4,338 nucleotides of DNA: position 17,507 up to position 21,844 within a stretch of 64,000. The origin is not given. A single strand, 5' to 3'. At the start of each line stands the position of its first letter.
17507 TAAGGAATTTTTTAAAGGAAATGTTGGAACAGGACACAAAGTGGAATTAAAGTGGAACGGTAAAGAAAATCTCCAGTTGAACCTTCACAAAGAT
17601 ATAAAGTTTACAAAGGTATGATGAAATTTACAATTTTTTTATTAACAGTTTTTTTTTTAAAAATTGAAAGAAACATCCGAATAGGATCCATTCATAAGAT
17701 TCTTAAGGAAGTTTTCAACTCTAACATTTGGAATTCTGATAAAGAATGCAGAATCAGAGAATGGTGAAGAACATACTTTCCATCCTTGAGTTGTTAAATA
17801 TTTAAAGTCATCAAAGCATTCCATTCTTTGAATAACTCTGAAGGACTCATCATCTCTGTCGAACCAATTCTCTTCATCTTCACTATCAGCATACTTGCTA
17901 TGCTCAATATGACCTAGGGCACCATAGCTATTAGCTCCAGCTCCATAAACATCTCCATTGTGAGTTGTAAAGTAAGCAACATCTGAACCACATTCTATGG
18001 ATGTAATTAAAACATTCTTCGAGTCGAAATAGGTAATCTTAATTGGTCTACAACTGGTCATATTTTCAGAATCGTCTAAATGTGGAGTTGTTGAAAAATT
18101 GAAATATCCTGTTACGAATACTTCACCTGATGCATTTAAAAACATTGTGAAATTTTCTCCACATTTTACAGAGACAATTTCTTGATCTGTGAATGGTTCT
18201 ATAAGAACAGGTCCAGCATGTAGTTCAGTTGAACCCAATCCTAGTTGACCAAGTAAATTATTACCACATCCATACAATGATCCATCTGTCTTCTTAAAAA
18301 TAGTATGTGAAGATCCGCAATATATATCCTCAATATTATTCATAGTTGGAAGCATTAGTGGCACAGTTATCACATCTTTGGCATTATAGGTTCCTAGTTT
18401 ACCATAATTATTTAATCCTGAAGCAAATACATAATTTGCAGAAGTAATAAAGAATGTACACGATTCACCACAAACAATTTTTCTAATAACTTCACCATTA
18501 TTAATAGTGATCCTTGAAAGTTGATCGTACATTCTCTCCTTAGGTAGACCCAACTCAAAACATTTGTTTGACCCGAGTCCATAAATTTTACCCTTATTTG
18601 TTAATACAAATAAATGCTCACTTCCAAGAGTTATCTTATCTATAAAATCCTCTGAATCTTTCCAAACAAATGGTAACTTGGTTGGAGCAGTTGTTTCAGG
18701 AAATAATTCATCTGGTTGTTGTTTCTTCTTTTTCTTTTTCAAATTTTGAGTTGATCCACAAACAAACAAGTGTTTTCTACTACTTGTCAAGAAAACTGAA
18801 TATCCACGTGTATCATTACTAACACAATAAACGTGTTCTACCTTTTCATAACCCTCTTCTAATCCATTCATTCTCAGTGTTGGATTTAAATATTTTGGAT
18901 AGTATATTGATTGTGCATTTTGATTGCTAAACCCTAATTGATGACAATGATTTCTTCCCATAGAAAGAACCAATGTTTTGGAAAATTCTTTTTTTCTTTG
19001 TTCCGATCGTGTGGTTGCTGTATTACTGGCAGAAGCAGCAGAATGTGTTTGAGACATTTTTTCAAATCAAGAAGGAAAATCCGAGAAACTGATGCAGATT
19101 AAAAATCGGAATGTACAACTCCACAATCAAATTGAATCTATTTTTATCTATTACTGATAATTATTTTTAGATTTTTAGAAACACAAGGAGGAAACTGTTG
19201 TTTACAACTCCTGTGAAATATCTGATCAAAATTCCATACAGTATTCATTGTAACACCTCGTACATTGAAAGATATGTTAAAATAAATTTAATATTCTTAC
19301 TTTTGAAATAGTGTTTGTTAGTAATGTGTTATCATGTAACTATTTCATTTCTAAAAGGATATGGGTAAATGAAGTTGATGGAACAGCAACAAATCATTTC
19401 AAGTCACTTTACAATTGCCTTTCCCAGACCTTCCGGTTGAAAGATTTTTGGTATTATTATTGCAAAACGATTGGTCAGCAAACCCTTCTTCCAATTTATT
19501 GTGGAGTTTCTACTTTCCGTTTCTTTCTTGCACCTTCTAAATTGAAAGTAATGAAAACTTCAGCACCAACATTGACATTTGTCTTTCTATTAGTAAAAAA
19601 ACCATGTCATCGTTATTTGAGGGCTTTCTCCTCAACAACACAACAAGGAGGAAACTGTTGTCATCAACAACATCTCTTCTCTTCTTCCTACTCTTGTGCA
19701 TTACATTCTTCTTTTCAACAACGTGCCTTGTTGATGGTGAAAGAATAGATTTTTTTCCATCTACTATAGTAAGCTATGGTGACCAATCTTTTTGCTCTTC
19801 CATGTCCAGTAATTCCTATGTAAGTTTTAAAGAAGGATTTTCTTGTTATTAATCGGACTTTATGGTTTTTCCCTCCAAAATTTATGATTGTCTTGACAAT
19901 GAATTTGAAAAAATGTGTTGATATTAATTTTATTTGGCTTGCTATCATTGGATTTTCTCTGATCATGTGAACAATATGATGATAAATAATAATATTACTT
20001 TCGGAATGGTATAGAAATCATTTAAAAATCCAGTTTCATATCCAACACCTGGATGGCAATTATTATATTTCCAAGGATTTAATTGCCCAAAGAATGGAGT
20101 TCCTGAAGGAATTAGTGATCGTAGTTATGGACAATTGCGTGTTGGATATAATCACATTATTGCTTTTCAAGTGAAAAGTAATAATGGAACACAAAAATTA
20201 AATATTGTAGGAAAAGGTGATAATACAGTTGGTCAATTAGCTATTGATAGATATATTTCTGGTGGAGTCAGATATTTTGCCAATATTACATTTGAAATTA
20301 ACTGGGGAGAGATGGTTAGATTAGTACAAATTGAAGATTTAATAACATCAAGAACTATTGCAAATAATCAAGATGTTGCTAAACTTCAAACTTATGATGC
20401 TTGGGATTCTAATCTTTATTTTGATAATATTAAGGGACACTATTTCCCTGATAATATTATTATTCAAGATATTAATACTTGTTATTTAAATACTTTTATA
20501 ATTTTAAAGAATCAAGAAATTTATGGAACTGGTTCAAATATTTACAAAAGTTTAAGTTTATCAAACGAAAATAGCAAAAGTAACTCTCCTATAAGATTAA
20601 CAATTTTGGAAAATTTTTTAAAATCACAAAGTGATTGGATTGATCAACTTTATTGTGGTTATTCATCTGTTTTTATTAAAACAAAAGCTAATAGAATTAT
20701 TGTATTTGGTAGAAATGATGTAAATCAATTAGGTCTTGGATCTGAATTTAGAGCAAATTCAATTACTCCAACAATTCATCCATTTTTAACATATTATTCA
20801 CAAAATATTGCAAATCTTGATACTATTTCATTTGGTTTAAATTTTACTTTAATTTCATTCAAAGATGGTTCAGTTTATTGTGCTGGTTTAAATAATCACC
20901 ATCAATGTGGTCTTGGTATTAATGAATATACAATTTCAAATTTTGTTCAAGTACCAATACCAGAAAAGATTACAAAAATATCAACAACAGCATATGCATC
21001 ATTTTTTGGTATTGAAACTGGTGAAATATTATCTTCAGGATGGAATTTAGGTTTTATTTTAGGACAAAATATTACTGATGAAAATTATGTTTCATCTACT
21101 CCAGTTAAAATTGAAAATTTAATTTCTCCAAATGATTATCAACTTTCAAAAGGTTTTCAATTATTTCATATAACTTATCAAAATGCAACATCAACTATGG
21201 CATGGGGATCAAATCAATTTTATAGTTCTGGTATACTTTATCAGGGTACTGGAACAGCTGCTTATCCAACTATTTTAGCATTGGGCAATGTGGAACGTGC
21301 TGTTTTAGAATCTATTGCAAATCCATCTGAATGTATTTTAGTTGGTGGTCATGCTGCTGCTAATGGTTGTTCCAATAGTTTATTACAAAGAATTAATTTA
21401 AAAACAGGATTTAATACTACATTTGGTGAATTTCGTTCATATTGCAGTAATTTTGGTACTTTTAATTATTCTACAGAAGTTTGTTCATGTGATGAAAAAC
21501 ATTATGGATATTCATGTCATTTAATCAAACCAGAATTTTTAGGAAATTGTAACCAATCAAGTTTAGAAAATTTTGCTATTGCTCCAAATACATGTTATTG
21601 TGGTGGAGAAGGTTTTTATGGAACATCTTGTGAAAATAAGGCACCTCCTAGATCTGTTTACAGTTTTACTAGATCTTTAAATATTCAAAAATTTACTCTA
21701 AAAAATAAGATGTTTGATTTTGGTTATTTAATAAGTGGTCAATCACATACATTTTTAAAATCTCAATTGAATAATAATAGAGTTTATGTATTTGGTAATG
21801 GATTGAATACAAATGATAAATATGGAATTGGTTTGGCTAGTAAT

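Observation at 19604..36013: Giant single-exon receptor gene (about 16 kb, >5,300 aa) with an extracellular RCC1 propeller and a C-terminal 7-8-TM module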

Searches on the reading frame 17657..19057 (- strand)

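Call 25: search_protein_families(library=pfam, proteins=[window:17657-19057:-], max_evalue=0.001)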
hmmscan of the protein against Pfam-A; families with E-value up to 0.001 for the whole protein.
window:17657-19057:- (466 aa): 3 families
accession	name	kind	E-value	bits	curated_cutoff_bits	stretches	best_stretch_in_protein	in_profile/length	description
PF25390.1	WD40_RLD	-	8.5e-56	190.3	150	2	30-342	52-346/363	RCC1-like domain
PF00415.24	RCC1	-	7.4e-36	122.9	21.7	2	258-307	1-50/50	Regulator of chromosome condensation (RCC1) repeat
PF13540.12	RCC1_2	-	5.2e-28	96.5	22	2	242-271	1-30/30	Regulator of chromosome condensation (RCC1) repeat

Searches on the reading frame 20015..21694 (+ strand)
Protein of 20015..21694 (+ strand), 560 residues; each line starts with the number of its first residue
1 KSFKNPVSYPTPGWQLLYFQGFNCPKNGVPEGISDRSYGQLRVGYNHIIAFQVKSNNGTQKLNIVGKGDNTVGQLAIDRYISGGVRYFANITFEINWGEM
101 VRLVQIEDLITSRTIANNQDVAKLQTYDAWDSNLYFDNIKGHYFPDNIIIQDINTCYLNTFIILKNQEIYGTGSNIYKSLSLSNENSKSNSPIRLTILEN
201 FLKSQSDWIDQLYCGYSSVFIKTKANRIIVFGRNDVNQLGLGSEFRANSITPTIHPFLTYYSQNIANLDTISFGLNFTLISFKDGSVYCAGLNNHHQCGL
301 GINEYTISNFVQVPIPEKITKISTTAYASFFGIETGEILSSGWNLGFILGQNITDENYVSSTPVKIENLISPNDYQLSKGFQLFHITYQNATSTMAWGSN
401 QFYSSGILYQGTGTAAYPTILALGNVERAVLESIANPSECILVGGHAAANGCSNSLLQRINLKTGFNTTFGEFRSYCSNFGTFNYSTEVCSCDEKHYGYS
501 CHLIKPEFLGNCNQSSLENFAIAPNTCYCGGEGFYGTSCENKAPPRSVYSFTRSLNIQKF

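Call 12: search_protein_families(library=pfam, proteins=[window:20015-21694:+], max_evalue=1)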
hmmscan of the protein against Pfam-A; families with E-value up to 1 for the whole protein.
window:20015-21694:+ (560 aa): 7 families
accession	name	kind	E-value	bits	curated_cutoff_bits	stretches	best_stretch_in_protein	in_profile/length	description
PF25390.1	WD40_RLD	-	2.6e-43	149.2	150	2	154-422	95-346/363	RCC1-like domain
PF00415.24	RCC1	-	1.2e-13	51.8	21.7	2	284-322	1-32/50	Regulator of chromosome condensation (RCC1) repeat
PF13540.12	RCC1_2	-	5.1e-08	32.9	22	1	271-297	4-30/30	Regulator of chromosome condensation (RCC1) repeat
PF17517.7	IgGFc_binding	-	0.014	15.1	25.6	1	44-124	12-96/297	IgGFc binding protein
PF10250.15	O-FucT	-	0.097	12.7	31.5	1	151-224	230-311/326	GDP-fucose protein O-fucosyltransferase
PF25024.1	EGF_TEN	-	0.12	12.3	65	1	475-542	32-93/234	Teneurin EGF domain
PF25277.1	DUF7871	-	0.39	11.3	29.5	1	497-542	44-90/105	Domain of unknown function (DUF7871)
